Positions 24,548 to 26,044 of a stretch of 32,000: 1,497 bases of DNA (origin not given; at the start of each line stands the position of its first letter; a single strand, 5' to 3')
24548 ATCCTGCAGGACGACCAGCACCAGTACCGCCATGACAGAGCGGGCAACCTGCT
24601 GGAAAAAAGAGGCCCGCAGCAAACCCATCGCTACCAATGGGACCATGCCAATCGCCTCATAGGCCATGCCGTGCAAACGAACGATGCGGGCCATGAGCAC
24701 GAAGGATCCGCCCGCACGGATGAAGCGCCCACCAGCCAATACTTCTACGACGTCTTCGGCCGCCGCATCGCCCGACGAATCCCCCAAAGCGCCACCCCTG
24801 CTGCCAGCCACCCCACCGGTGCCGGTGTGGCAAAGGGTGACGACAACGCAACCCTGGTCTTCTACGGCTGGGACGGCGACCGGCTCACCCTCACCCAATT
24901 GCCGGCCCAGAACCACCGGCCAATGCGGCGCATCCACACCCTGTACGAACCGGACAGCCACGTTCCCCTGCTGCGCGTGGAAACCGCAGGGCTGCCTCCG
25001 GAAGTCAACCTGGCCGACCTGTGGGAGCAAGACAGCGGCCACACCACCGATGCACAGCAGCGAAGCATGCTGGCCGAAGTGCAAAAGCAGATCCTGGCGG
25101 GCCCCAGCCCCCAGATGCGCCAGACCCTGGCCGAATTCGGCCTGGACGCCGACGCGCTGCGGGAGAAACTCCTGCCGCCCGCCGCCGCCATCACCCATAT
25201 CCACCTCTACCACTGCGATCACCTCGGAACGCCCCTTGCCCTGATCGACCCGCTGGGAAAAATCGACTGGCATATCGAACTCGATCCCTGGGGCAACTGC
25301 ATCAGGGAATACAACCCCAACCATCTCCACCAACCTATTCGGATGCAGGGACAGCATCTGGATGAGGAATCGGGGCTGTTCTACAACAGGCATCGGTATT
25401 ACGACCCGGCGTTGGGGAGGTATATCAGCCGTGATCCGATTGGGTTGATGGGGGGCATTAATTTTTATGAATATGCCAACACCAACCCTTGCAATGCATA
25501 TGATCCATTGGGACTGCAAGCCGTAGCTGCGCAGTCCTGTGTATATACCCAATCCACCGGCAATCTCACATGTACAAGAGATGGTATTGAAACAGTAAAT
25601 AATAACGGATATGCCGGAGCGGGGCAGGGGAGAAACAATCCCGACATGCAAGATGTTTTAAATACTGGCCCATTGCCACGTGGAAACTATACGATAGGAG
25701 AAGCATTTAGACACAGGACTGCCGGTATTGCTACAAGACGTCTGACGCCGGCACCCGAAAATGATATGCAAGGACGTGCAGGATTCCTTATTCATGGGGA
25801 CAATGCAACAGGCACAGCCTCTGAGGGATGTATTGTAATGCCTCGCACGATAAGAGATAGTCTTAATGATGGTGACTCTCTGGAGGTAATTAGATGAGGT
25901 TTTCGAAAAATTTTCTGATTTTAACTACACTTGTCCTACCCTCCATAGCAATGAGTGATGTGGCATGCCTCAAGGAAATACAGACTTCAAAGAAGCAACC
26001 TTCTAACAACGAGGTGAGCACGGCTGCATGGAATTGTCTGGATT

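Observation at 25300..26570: AT-rich recombined Rhs tip: an L,D-transpeptidase-like toxin with an unclassifiable signal-peptide immunity protein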

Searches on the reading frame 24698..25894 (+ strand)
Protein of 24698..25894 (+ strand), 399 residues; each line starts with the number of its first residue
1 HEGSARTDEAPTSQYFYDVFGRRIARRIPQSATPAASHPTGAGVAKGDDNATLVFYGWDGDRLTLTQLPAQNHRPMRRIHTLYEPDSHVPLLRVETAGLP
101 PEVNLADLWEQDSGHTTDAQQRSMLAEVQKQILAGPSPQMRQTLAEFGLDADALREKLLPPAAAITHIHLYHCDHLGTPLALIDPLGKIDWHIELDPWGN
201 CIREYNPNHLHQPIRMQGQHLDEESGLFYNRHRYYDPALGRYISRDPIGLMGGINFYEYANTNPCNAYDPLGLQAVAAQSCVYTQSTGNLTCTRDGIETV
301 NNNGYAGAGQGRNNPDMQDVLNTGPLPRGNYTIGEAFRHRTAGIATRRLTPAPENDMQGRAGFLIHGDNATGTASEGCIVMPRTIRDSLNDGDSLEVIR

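Call 47: find_related_loci(query=window:24698-25894:+, collection=genome_contigs, flank=6000)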
Query window:24698-25894:+ (399 aa) in genome_contigs; peptide patterns used: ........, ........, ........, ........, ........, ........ (x = any residue, [..] = any of these).
36 stretches matched a pattern; 4 encode a relative of the query (tblastn E <= 1e-3); 4 distinct loci.
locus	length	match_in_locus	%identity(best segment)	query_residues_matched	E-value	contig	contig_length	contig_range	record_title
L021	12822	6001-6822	85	2-278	1e-152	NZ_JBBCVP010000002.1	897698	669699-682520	Delftia acidovorans strain MMO-42 contig00002, whole genome shotgun sequence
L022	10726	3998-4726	68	13-273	4e-114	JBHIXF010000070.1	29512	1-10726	MAG: Comamonas sp. isolate MAG43 WDNA05_bin.26.orig_70, whole genome shotgun sequence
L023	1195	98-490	34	260-379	5e-9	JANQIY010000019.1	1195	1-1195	MAG: Candidatus Gastranaerophilales bacterium isolate PL24a_bin.9 k99_7050754, whole genome shotgun sequence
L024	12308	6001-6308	58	283-397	3e-12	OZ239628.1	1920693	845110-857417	MAG: uncultured Thiomicrospira sp. isolate 55b74635-26c4-4402-a27e-0db7ab61e3f3 genome assembly, chromosome: 1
